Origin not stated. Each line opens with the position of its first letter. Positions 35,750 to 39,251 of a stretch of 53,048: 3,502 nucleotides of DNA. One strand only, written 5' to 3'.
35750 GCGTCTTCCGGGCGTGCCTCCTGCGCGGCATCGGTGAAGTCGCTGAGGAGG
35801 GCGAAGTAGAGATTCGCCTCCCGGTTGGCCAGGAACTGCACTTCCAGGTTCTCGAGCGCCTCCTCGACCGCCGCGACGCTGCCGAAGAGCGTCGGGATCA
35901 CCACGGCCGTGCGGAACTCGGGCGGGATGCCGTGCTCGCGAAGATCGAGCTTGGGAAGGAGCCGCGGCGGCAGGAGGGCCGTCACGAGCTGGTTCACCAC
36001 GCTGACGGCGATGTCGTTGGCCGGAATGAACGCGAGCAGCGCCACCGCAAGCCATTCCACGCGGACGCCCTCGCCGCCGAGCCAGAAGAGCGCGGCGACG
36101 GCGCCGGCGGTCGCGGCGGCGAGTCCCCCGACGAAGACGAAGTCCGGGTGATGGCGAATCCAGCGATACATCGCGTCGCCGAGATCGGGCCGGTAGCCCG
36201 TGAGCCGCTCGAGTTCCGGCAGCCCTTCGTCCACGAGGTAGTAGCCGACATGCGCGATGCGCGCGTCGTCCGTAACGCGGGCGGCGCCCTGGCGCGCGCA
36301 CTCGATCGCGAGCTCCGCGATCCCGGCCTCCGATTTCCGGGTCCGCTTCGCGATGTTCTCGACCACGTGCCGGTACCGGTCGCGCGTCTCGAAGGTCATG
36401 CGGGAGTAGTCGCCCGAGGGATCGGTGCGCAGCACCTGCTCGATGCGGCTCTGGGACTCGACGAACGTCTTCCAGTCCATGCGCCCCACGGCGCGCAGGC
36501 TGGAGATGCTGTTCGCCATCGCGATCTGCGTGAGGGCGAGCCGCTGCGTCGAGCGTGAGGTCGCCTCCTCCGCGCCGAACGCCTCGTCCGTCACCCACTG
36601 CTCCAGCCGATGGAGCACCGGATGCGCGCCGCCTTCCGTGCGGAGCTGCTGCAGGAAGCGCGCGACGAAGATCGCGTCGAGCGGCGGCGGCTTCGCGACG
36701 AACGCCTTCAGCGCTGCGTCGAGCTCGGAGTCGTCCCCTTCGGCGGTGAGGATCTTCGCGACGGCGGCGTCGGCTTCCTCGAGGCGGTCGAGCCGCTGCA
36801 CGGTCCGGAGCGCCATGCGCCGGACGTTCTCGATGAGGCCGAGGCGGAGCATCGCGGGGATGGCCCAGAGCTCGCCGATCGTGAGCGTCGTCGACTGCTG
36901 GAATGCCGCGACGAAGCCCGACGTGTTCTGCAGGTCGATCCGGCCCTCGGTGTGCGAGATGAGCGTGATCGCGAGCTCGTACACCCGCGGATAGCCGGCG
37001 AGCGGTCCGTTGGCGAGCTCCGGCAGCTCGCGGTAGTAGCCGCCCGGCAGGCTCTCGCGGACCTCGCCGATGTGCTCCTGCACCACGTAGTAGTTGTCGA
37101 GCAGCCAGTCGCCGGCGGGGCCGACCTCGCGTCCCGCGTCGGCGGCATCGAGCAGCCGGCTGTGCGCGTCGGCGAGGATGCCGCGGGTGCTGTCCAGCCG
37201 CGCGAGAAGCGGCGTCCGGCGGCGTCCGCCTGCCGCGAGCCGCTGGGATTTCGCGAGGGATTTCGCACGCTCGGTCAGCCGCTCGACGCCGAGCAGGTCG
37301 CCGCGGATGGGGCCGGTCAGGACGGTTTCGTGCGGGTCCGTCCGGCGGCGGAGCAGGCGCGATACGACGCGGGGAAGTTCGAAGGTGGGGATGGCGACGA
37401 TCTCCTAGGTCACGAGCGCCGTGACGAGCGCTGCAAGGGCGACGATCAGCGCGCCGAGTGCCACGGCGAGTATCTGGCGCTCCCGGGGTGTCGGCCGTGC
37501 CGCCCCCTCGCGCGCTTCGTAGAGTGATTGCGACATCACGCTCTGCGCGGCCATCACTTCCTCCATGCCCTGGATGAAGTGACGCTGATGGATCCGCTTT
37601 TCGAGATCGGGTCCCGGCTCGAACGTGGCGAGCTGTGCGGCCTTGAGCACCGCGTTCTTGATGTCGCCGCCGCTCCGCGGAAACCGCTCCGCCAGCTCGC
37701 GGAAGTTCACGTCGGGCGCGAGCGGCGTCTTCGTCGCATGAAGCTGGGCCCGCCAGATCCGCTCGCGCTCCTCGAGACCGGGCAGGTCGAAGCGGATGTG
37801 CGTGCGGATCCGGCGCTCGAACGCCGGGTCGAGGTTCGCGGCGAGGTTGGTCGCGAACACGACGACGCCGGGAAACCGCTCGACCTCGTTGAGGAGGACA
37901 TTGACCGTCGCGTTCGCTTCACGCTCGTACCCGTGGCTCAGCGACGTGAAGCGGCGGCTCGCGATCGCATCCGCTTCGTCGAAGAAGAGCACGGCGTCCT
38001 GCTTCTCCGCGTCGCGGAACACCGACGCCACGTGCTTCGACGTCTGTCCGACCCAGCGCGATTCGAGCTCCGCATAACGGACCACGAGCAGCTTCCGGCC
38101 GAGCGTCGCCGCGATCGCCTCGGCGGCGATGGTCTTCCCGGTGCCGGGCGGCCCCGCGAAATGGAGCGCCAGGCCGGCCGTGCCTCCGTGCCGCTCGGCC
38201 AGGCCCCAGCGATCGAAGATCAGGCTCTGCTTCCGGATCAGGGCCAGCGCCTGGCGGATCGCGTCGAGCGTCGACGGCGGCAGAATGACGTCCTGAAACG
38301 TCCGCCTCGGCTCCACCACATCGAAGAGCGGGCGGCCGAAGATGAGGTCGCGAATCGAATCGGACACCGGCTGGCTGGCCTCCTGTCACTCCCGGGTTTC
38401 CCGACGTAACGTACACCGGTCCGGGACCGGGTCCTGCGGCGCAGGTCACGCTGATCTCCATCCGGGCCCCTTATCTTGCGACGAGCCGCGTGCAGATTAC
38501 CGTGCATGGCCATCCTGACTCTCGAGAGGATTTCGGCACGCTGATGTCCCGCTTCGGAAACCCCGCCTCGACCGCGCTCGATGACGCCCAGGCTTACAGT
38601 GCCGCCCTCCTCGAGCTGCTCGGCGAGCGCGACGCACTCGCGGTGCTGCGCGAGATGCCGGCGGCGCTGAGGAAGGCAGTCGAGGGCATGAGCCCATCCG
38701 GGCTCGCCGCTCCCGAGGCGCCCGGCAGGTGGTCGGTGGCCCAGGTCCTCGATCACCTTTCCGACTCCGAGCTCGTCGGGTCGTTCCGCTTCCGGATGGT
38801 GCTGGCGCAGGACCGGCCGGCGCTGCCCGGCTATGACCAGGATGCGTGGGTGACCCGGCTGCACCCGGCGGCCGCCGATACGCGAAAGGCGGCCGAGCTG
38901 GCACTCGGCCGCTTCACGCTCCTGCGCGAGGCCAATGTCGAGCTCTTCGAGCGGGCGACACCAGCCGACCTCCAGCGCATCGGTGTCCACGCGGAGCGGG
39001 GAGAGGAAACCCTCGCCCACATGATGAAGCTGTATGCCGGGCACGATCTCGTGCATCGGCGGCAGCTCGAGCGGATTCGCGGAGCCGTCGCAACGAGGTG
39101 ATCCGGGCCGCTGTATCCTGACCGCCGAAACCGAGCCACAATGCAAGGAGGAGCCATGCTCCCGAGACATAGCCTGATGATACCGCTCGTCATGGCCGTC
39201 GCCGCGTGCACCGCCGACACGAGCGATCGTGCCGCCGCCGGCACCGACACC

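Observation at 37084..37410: Glucan-synthase frame is open and conserved-looking for 106 codons upstream of its first canonical start, and a single in-frame TAG separates it from the AAA+ gene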

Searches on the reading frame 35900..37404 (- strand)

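Call 6: search_solved_structures(query=window:35900-37404:-, max_evalue=0.01, show_alignments=2)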
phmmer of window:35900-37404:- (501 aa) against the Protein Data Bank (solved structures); distinct sequences matched with E-value up to 0.01: 2.
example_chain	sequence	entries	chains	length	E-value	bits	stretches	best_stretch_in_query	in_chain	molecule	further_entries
8rf0_A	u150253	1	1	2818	7.9e-57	196.3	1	36-500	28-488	Cyclic beta-(1,2)-glucan synthase NdvB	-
8rf9_A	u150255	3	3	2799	9.4e-57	196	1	72-500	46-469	Cyclic beta 1-2 glucan synthetase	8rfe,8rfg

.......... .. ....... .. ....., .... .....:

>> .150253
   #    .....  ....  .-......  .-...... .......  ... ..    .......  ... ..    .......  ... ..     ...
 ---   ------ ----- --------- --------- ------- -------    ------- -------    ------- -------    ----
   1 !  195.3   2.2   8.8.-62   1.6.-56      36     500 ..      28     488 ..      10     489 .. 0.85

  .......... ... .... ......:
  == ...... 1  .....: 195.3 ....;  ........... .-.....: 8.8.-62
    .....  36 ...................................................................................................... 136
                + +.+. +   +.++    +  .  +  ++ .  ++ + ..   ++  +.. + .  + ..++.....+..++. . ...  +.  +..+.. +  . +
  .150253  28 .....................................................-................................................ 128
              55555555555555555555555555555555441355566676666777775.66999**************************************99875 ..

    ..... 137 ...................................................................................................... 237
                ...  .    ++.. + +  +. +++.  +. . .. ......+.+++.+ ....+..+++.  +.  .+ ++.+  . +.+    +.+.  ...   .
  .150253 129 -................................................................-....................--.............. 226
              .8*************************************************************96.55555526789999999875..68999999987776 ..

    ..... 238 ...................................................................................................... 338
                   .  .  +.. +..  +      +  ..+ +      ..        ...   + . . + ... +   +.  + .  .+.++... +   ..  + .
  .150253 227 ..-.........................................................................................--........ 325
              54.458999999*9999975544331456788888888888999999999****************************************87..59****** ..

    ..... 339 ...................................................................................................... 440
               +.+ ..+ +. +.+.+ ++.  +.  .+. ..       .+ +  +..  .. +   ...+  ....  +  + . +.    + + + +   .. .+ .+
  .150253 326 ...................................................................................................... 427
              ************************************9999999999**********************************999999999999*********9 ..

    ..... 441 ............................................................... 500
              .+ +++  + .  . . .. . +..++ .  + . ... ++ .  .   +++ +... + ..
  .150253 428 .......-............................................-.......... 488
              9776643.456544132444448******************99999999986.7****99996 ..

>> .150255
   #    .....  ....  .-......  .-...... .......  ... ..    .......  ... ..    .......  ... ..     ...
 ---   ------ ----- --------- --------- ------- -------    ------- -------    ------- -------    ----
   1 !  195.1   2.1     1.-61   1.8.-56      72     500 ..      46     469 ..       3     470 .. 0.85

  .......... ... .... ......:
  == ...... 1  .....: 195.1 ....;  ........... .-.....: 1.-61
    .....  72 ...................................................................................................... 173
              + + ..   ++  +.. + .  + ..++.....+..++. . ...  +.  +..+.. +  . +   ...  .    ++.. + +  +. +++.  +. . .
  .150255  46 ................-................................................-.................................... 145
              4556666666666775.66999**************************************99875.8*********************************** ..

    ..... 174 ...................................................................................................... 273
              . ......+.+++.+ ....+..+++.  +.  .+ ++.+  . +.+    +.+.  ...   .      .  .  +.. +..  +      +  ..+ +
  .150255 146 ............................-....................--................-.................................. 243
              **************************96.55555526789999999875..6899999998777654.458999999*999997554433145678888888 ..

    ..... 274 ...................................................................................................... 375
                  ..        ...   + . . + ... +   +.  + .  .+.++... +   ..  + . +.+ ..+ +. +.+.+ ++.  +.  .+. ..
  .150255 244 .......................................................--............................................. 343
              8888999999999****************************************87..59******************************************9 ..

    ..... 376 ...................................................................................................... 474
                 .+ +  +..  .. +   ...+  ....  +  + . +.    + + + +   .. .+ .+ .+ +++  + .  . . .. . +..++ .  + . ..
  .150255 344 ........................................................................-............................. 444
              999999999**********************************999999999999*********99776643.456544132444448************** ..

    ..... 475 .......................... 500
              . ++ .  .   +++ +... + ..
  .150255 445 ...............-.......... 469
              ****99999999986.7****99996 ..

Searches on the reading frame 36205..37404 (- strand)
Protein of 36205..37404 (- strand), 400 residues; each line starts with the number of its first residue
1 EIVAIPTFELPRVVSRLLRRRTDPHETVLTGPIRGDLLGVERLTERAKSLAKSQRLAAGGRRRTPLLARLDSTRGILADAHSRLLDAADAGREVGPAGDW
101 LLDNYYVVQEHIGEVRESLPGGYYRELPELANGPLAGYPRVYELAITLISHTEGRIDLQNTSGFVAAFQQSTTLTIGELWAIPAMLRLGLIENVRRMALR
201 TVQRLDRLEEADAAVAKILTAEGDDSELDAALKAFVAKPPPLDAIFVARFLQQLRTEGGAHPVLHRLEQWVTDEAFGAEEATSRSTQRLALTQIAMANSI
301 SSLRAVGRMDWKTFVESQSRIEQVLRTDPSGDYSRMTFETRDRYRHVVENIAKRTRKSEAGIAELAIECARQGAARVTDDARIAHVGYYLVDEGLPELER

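Call 7: find_related_loci(query=window:36205-37404:-, collection=genome_contigs, flank=4000)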
Query window:36205-37404:- (400 aa) in genome_contigs; peptide patterns used: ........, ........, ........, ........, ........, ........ (x = any residue, [..] = any of these).
276 stretches matched a pattern; 191 encode a relative of the query (tblastn E <= 1e-3); the best 80 are kept; 80 distinct loci.
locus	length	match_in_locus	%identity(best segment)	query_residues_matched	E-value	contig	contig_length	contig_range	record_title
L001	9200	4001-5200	86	1-400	0e+0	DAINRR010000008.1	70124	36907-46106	MAG TPA_asm: Gemmatimonadales bacterium isolate CTOTU27645 NODE_64_length_70124_cov_9.370149, whole genome shotgun seque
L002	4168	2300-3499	85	1-400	0e+0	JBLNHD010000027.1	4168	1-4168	MAG: Gemmatimonadota bacterium isolate MAG3 PRJNA1005428_bin3_renamed_26, whole genome shotgun sequence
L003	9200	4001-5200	84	1-400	0e+0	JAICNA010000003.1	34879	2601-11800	MAG: Gemmatimonadales bacterium isolate OF_bin.15 k141_1464140_length_34879_cov_8.0263, whole genome shotgun sequence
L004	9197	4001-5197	67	4-400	3e-164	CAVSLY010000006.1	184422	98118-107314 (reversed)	MAG: uncultured Gemmatimonadales bacterium isolate MFD09206.bin.3.364 genome assembly, contig: contig_18868, whole genom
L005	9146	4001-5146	67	21-400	1e-163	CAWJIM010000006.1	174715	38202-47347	MAG: uncultured Gemmatimonadales bacterium isolate MFD05176.bin.2.210 genome assembly, contig: contig_141252, whole geno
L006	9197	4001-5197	67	4-400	6e-163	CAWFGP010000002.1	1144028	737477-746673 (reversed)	MAG: uncultured Gemmatimonadales bacterium isolate MFD04944.bin.1.216 genome assembly, contig: contig_16001, whole genom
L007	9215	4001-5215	65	1-400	4e-157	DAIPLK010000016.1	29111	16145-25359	MAG TPA_asm: Gemmatimonadales bacterium isolate CTOTU26080 NODE_486_length_29111_cov_13.575957, whole genome shotgun seq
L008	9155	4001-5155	66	21-399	4e-155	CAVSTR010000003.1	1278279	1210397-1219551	MAG: uncultured Gemmatimonadales bacterium isolate MFD09212.bin.1.3 genome assembly, contig: contig_43358, whole genome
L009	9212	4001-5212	63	2-400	2e-154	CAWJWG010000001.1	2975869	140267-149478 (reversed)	MAG: uncultured Gemmatimonadales bacterium isolate MFD01275.bin.1.56 genome assembly, contig: contig_2047, whole genome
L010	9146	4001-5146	69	22-400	6e-155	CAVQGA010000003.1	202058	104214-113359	MAG: uncultured Gemmatimonadales bacterium isolate MFD08416.bin.1.3 genome assembly, contig: contig_12592, whole genome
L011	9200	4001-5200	67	4-400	2e-154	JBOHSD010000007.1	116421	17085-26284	MAG: Gemmatimonadales bacterium isolate SD8036_maxbin2.bin.21_sub NODE_35_length_116421_cov_2.618312, whole genome shotg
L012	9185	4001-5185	63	3-400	1e-153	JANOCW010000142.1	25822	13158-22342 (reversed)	MAG: Gemmatimonadaceae bacterium isolate VAR_17_metabat_270 VAR_17_k141_1594819, whole genome shotgun sequence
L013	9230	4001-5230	62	21-399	2e-153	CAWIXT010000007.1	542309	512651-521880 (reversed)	MAG: uncultured Gemmatimonadales bacterium isolate MFD05747.bin.2.224 genome assembly, contig: contig_375, whole genome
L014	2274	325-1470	65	21-400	2e-162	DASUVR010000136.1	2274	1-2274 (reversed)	MAG TPA_asm: Gemmatimonadales bacterium isolate SMAG_U1820 k141_63583, whole genome shotgun sequence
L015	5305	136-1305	62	12-400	1e-151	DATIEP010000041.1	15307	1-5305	MAG TPA_asm: Gemmatimonadaceae bacterium isolate SMAG_U16372 k141_1196408, whole genome shotgun sequence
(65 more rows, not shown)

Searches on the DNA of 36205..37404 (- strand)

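Call 38: search_rna_families(sources=[L001, L004, L005, L007], threshold=gathering)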
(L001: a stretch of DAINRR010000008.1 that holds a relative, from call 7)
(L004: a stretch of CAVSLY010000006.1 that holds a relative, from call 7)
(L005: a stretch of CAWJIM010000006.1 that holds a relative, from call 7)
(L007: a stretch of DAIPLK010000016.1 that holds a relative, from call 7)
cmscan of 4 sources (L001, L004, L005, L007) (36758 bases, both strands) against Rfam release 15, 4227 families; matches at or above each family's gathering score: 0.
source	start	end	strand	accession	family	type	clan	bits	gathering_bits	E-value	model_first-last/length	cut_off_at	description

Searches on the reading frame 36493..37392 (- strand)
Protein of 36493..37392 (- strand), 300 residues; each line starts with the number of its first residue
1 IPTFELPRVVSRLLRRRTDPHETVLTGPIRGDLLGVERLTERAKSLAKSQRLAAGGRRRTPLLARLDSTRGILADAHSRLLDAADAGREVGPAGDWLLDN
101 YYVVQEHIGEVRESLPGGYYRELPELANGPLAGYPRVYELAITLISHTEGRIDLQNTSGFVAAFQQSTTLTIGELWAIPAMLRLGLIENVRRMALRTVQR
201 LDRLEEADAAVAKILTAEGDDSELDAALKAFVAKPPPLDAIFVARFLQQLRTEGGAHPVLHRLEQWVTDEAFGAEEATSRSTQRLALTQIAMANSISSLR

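Call 32: find_homologous_proteins(query=window:36493-37392:-, max_evalue=1e-10)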
Query window:36493-37392:- (300 aa): 450 proteins with E <= 1e-10 among 8000 candidates; the best 120 are listed.
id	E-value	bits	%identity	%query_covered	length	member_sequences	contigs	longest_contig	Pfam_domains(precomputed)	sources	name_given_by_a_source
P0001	7.8e-123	427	70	100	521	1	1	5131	-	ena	-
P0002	2.7e-116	406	69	92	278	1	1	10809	-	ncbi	ncbi:MAG: hypothetical protein ABJC36_03480, partial [Gemmatimonadales bacterium]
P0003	1.4e-112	394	74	84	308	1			-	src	-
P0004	1.6e-111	390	67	95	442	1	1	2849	-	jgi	jgi:cyclic beta-1,2-glucan synthetase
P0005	1.2e-109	384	93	66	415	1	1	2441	-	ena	-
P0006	2.9e-108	380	66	89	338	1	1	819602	-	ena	-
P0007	5.3e-108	379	66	98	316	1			-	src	-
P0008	1.7e-104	367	60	98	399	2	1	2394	-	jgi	-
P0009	1.2e-102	361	66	85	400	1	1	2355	-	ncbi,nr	ncbi:MAG TPA: hypothetical protein VFD73_11680, partial [Gemmatimonadales bacterium]|nr:hypothetical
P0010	1.5e-102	361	61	98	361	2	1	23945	-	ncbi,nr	ncbi:MAG TPA: hypothetical protein VHQ45_01945, partial [Gemmatimonadaceae bacterium]|nr:hypothetica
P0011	7.7e-102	359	62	97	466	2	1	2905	-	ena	-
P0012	2.6e-101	357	62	97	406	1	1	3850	-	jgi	jgi:cyclic beta-1,2-glucan synthetase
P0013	3.0e-101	357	67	85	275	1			-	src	-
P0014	8.4e-101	355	61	100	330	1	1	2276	-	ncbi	ncbi:MAG: GH36-type glycosyl hydrolase domain-containing protein, partial [Longimicrobiales bacteriu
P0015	2.7e-100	354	69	85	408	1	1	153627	-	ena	-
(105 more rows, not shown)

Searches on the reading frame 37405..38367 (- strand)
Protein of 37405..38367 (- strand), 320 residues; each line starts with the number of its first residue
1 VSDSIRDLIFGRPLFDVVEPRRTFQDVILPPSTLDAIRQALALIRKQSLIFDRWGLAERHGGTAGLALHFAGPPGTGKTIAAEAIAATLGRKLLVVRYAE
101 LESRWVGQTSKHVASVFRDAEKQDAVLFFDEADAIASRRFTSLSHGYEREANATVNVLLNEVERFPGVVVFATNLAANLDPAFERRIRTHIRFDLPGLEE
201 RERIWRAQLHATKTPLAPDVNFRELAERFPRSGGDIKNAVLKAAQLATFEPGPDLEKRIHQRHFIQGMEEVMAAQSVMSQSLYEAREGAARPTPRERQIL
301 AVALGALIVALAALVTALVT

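Call 5: search_protein_families(library=pfam, proteins=[window:37405-38367:-])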
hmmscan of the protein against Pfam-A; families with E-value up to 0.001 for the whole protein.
window:37405-38367:- (320 aa): 2 families
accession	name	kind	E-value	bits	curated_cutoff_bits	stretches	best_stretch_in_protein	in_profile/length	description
PF00004.35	AAA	-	1.9e-27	96.7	21.2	1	70-194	3-130/131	ATPase family associated with various cellular activities (AAA)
PF07728.20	AAA_5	-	5.2e-06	26.9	22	1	71-186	5-138/139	AAA domain (dynein-related subfamily)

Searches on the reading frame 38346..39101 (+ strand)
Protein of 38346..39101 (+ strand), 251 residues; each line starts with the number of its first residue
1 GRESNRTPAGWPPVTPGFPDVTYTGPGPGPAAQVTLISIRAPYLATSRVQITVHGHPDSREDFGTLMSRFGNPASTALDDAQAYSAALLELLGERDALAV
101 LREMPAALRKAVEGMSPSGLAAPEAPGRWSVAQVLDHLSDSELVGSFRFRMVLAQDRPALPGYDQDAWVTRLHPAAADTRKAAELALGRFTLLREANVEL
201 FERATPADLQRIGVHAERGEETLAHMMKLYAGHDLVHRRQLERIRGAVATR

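Call 27: search_protein_families(library=pfam, proteins=[window:38346-39101:+], max_evalue=0.001)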
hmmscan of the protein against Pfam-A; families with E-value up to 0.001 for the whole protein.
window:38346-39101:+ (251 aa): 1 family
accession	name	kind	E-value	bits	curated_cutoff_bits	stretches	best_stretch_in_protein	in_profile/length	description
PF12867.12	DinB_2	-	7.8e-20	72.1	24.8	1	101-241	2-128/128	DinB superfamily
